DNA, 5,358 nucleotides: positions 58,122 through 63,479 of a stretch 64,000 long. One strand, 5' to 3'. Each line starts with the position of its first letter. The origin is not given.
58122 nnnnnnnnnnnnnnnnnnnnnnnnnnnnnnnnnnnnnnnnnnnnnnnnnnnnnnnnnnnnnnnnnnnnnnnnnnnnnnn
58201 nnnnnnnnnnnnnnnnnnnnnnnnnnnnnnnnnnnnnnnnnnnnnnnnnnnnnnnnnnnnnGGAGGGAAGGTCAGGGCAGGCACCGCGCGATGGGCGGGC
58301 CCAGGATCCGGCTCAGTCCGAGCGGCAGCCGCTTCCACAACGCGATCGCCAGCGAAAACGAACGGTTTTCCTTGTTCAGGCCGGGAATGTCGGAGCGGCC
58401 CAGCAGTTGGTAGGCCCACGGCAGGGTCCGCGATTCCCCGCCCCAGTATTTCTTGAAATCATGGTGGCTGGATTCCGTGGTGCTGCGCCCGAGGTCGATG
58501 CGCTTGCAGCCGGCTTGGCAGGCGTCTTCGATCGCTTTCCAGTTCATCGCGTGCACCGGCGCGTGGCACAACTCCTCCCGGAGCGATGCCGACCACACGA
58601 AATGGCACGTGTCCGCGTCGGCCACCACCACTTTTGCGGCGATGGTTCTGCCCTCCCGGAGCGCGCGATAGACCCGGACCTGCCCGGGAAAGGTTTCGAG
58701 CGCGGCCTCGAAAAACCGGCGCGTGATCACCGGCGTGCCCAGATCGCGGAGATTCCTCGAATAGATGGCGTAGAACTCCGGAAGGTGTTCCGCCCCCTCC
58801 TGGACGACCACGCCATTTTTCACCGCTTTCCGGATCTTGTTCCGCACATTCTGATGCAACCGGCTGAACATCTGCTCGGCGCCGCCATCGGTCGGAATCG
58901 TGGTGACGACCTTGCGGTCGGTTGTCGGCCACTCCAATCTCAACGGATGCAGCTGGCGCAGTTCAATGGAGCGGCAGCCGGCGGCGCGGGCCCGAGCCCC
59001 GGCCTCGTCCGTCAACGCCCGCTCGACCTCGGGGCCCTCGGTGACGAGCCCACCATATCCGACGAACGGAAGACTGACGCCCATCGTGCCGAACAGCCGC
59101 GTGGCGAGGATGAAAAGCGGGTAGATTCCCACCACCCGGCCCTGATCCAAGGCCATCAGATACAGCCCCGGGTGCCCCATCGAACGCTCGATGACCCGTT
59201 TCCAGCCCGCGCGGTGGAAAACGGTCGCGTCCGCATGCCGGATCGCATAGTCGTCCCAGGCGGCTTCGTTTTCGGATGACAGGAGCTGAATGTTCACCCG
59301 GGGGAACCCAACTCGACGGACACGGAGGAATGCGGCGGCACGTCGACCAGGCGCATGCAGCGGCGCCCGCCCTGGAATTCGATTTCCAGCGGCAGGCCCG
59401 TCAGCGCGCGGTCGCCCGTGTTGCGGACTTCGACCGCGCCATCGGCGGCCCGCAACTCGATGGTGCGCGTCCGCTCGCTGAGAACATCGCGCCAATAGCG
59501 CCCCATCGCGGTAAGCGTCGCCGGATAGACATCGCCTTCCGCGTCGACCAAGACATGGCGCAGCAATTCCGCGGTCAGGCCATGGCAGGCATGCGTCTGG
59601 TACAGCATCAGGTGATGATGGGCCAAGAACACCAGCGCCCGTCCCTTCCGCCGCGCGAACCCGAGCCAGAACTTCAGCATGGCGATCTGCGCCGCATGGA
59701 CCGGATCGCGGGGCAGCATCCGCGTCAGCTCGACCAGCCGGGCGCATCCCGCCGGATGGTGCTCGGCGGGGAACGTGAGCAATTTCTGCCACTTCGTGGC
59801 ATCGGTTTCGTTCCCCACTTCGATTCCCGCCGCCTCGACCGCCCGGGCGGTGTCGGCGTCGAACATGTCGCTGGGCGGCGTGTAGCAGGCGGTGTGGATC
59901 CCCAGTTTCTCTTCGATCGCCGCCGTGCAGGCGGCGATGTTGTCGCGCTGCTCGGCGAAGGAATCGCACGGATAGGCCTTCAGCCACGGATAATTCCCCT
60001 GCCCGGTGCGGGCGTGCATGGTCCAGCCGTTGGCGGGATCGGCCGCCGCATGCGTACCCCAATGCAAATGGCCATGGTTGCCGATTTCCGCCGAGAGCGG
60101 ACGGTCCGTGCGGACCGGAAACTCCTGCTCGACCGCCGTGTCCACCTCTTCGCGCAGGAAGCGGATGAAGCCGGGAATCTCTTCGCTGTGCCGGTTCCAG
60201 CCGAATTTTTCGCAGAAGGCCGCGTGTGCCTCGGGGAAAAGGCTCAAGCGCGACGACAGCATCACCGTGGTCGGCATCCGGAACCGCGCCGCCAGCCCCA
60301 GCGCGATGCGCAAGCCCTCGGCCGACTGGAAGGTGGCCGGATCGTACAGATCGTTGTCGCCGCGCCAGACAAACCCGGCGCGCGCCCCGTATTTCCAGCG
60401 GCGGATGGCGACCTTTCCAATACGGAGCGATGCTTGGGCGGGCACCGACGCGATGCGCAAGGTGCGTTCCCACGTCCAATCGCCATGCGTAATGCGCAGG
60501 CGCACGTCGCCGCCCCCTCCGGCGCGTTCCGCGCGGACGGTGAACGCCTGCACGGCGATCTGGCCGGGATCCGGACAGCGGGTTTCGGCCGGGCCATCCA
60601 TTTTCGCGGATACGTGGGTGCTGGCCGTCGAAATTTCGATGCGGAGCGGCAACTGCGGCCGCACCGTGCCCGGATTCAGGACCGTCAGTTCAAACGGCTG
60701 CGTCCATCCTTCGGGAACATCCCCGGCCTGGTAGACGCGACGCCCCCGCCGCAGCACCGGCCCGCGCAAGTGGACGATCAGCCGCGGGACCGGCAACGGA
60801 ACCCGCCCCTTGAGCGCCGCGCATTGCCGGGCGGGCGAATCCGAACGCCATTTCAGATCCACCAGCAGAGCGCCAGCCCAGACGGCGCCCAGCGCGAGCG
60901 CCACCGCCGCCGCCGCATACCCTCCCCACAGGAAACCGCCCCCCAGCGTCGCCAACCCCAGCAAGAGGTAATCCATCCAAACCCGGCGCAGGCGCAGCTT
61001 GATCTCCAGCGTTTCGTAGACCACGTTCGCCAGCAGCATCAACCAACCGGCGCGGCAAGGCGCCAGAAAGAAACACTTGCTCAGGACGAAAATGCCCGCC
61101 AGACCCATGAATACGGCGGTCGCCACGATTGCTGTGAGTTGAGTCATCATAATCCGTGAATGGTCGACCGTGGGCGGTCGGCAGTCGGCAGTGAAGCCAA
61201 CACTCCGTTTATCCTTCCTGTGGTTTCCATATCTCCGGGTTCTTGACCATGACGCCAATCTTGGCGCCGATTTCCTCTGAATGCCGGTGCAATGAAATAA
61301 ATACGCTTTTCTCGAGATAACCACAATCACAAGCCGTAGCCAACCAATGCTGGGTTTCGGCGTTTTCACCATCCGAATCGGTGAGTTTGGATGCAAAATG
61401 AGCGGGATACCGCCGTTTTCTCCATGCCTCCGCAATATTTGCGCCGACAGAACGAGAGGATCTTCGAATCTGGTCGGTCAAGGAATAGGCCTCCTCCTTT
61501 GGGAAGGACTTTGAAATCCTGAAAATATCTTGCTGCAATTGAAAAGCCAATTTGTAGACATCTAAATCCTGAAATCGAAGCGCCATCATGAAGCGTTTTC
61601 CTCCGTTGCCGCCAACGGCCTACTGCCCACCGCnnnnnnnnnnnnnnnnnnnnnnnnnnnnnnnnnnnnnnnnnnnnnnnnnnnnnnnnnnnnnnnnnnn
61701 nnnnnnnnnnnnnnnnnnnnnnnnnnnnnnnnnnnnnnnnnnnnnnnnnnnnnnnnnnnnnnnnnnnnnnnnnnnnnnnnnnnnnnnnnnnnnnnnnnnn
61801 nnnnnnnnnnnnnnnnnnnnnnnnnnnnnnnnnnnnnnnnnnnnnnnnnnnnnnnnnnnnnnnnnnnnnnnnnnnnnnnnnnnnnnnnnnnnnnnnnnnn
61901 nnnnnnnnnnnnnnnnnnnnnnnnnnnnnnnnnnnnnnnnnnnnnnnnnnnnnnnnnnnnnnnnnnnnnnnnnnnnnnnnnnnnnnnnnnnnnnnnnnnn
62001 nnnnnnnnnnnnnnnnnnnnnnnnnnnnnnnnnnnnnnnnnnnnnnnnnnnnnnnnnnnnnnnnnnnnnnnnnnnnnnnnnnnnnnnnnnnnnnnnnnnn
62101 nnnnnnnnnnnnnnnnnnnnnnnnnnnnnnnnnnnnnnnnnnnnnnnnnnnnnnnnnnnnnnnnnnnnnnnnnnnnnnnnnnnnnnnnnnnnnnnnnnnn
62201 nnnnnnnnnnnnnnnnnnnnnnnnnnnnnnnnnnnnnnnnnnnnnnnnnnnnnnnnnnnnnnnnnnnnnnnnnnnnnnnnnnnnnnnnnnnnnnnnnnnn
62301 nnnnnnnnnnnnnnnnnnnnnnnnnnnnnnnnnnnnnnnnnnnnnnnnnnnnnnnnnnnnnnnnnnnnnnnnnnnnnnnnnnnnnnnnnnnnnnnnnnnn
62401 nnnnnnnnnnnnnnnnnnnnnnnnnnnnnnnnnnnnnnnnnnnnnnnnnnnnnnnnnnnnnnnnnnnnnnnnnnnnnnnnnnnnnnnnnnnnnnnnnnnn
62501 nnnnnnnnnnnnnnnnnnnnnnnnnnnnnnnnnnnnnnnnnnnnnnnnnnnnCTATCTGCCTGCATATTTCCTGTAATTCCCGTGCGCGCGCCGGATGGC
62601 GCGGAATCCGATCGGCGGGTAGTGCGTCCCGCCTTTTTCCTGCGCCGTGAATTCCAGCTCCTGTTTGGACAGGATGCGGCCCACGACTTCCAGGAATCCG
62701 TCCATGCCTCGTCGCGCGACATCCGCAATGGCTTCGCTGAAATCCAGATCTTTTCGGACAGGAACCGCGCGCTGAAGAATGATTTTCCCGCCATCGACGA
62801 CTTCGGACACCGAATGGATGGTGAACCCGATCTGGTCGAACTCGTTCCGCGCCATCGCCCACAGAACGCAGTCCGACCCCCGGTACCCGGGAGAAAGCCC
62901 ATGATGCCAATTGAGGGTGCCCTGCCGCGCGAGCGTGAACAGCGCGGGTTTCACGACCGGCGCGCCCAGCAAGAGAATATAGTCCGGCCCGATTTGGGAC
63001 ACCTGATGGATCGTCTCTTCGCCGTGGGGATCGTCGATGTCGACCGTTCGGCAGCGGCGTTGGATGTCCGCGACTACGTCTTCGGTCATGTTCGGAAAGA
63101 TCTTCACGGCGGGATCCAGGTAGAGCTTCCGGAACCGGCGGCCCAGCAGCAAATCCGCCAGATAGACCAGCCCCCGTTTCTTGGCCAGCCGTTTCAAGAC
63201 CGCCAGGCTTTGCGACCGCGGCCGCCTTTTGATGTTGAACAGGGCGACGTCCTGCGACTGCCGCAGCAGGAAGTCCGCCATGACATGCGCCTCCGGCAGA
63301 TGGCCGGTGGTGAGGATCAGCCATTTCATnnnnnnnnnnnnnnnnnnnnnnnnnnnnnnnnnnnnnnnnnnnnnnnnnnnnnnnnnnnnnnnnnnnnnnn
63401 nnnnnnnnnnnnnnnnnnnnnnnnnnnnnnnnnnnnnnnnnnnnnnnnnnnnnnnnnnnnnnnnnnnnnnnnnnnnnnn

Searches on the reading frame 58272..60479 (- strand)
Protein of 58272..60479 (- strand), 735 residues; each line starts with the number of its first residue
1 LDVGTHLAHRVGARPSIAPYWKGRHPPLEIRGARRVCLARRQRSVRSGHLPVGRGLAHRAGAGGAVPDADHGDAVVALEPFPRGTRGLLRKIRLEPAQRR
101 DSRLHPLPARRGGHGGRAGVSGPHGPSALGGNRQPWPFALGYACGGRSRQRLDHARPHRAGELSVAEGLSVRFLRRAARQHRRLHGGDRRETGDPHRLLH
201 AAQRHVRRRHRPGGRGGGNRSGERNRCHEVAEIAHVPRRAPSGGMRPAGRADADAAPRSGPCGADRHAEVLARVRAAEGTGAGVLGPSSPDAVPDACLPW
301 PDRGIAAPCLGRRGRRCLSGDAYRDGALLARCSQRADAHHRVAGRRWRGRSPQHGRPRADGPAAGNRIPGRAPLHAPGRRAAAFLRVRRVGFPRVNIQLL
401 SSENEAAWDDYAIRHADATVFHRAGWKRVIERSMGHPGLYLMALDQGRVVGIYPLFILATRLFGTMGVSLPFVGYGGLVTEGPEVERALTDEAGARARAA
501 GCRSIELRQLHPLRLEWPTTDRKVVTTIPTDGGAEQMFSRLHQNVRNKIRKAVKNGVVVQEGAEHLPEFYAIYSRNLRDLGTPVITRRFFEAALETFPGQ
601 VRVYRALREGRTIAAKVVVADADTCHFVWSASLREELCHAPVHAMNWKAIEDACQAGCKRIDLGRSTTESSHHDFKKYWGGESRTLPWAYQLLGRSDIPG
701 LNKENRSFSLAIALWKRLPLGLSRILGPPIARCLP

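Call 4: search_protein_families(library=pfam, proteins=[window:58272-60479:-], max_evalue=0.01)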
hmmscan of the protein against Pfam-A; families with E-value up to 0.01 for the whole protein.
window:58272-60479:- (735 aa): 3 families
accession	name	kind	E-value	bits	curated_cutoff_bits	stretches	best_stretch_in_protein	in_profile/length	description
PF13480.13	Acetyltransf_6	-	5.3e-20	72.5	22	1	540-668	2-139/143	Acetyltransferase (GNAT) domain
PF04339.18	FemAB_like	-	4.5e-06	26.5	27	1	562-664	210-312/369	Peptidogalycan biosysnthesis/recognition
PF02388.22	FemAB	-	1.2e-05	24.8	24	1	534-603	163-233/406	FemAB family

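Call 6: search_protein_families(library=ncbifam, proteins=[window:58272-60479:-], max_evalue=0.01)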
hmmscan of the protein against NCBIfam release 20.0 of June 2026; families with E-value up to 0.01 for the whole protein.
window:58272-60479:- (735 aa): 2 families
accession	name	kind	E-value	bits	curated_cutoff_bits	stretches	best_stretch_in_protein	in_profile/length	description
TIGR03019.1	pepcterm_femAB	equivalog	9.1e-84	281.3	260.35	1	406-735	1-330/330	FemAB family XrtA/PEP-CTERM system-associated protein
NF047883.1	UAcmpLyAlTFemX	equivalog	5.8e-09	35.7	500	1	533-673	159-302/337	UDP-N-acetylmuramoylpentapeptide-lysine N(6)-alanyltransferase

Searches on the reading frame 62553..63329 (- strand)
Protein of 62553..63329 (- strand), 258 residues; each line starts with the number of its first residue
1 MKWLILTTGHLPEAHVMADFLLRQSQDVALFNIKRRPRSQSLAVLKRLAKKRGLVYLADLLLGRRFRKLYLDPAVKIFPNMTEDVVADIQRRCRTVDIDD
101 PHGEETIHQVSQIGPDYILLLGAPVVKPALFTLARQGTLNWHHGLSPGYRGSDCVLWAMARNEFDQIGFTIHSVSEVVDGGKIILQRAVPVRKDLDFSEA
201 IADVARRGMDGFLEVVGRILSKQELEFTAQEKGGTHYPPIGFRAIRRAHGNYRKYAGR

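Call 4: search_protein_families(library=pfam, proteins=[window:62553-63329:-], max_evalue=0.01)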
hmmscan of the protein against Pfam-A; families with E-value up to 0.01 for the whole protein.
window:62553-63329:- (258 aa): 1 family
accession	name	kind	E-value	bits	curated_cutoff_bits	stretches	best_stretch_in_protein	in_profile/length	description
PF00551.24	Formyl_trans_N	-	2.1e-14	54.1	26.1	1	102-215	67-180/181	Formyl transferase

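Call 55: find_encoding_contigs(protein=window:62553-63329:-, flank=10000, max_places=2)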
Protein window:62553-63329:- (258 aa): no gene with exactly this product is on record in the collection.
